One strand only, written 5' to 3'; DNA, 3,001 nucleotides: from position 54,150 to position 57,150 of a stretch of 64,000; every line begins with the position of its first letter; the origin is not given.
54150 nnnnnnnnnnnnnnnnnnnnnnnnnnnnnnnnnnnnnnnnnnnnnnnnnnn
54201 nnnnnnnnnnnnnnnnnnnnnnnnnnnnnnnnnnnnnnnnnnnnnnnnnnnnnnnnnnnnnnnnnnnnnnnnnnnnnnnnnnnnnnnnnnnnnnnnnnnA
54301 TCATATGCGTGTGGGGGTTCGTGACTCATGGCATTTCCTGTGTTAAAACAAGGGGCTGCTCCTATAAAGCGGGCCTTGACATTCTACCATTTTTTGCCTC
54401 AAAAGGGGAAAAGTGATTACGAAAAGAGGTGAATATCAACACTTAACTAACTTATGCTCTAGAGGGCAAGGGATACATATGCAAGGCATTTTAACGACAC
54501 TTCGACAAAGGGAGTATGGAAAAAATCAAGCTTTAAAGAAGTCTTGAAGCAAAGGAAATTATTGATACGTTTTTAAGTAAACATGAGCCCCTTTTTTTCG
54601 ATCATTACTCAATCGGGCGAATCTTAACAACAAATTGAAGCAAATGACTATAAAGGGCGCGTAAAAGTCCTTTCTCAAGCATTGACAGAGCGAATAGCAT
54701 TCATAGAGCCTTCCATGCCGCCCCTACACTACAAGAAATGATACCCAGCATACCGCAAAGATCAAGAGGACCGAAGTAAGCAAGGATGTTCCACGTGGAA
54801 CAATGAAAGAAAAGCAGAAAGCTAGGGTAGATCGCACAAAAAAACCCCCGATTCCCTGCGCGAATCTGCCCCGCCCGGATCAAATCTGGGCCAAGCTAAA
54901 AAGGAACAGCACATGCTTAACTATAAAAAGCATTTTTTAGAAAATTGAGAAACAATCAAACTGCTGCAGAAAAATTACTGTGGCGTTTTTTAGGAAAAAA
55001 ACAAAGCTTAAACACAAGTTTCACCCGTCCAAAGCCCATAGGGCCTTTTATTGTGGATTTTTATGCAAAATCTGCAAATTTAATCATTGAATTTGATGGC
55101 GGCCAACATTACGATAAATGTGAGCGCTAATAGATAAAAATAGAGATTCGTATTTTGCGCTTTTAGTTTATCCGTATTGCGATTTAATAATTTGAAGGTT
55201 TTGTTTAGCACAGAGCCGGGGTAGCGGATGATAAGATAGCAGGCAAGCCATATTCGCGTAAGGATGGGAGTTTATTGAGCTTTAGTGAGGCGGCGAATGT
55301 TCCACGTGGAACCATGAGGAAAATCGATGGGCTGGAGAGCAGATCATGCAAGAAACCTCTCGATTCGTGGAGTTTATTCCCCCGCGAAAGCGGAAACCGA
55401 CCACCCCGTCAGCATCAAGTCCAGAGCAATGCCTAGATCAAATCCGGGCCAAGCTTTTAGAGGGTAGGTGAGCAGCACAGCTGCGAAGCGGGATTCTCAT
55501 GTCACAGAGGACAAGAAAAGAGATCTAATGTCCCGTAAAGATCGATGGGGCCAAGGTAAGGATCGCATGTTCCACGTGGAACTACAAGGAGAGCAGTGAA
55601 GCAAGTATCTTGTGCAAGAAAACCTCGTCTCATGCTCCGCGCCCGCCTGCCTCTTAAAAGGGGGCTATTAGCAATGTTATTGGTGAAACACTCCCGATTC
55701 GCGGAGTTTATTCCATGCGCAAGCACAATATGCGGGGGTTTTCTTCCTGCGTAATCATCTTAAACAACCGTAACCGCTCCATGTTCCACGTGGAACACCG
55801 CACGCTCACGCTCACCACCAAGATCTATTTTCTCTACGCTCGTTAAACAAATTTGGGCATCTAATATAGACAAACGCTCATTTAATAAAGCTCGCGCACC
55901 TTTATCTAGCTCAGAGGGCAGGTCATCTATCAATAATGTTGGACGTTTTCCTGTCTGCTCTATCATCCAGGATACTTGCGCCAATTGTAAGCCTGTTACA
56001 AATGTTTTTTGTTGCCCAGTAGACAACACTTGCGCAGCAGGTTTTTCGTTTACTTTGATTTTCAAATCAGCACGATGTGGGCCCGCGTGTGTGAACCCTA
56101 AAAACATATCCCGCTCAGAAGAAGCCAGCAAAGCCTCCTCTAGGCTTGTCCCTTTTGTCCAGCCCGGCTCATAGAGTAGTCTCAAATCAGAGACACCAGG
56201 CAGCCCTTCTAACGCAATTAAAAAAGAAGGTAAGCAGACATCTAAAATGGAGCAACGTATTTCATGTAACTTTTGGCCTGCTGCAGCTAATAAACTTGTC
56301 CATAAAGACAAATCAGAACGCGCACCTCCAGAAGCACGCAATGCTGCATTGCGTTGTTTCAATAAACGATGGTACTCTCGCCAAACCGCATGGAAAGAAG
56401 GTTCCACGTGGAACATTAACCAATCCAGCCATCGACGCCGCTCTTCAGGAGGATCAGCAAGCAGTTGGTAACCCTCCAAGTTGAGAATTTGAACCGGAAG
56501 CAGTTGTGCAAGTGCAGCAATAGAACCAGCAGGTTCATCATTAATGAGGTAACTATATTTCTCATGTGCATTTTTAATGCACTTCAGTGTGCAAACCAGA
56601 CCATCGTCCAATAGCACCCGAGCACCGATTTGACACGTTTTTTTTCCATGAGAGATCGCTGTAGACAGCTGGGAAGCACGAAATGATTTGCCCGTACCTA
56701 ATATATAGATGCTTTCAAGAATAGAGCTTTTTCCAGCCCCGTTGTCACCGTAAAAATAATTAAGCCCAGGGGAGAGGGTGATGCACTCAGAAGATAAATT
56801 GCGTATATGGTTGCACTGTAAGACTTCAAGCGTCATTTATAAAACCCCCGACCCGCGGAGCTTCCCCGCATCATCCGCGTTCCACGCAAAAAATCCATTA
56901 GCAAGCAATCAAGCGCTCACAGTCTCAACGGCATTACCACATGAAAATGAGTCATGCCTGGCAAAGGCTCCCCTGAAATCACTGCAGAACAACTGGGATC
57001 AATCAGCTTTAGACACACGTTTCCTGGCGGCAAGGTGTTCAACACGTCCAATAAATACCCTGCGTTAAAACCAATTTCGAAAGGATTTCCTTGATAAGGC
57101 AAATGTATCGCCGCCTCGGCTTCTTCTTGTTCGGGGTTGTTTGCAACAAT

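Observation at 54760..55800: gyrB-recF spacer built from degenerate ~250-bp repeat units plus a DUF559 gene remnant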

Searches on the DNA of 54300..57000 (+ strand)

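Call 50: search_rna_families(source=window, start=54300, end=57000, threshold=evalue, max_evalue=5)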
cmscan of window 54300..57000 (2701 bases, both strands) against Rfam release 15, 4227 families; matches with E-value up to 5: 1.
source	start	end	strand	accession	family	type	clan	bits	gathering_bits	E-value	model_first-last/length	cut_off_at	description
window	55591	55637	+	RF01170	snoU61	Gene; snRNA; snoRNA; CD-box;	CL00067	19.7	55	0.64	1-84/84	no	Small nucleolar RNA U61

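Call 58: search_dna_similar(query=window:54400-55780:+, collection=plasmids, mode=distant, max_evalue=0.01, max_rows=10)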
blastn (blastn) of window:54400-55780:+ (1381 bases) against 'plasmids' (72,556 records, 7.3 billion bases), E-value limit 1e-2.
No match.

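Call 59: search_dna_similar(query=window:54400-55780:+, collection=phages, mode=distant, max_evalue=0.01, max_rows=10)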
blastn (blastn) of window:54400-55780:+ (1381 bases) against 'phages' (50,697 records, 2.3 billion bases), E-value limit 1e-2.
No match.

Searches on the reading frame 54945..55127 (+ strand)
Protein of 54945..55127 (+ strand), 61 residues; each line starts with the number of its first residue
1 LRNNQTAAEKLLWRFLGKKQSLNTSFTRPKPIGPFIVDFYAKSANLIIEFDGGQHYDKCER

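Call 61: find_homologous_proteins(query=window:54945-55127:+, max_evalue=0.00001)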
Query window:54945-55127:+ (61 aa): 4 proteins with E <= 0.00001 among 8 candidates.
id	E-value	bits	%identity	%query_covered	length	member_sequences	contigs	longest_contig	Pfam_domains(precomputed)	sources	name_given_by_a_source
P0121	4.8e-9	53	53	90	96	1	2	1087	PF04480.19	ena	-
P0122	9.4e-9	53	51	90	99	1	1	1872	PF04480.19,PF18741.8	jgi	jgi:very-short-patch-repair endonuclease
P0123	2.1e-7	48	47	90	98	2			PF04480.19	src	-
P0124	9.9e-6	43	49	67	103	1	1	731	PF04480.19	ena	-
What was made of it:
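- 54913..55205 (+): DUF559 (Vsr-like endonuclease) pseudogene. The clean match covers 54930-55127. In-frame stops follow at 55128 and 55131 and further on. The start at ATG 54913, with a frameshift in a T-run, is my inference. Only four weak homologues were found, at most 53% identical (call 61).
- Closest known: DUF559 / Vsr-like endonuclease family. Different: Its closest homologues are at most 53% identical (call 61).
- Tried and rejected: Only four weak hits on short contigs were found (call 61).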

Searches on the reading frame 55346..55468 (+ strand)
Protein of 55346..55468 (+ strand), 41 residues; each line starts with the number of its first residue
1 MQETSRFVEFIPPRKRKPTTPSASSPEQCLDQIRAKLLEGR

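Call 77: search_protein_representatives(protein=window:55346-55468:+)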
Query: 41 residues. Proteins with E-value up to 0.001 (for the whole library): 1; up to 1e-10: 0; up to 1e-30: 0. The best 1 are listed.
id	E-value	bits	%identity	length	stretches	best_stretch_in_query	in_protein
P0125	2.4e-04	36.6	36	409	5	5-30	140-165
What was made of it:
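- An exhaustive phmmer search of 1.84 billion representatives found one marginal hit (E 2.4e-4, matched in five stretches), which I take to be a repetitive match (call 77).
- Tried and rejected: An exhaustive phmmer search gave one marginal hit, which I take to be a repetitive match (call 77).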
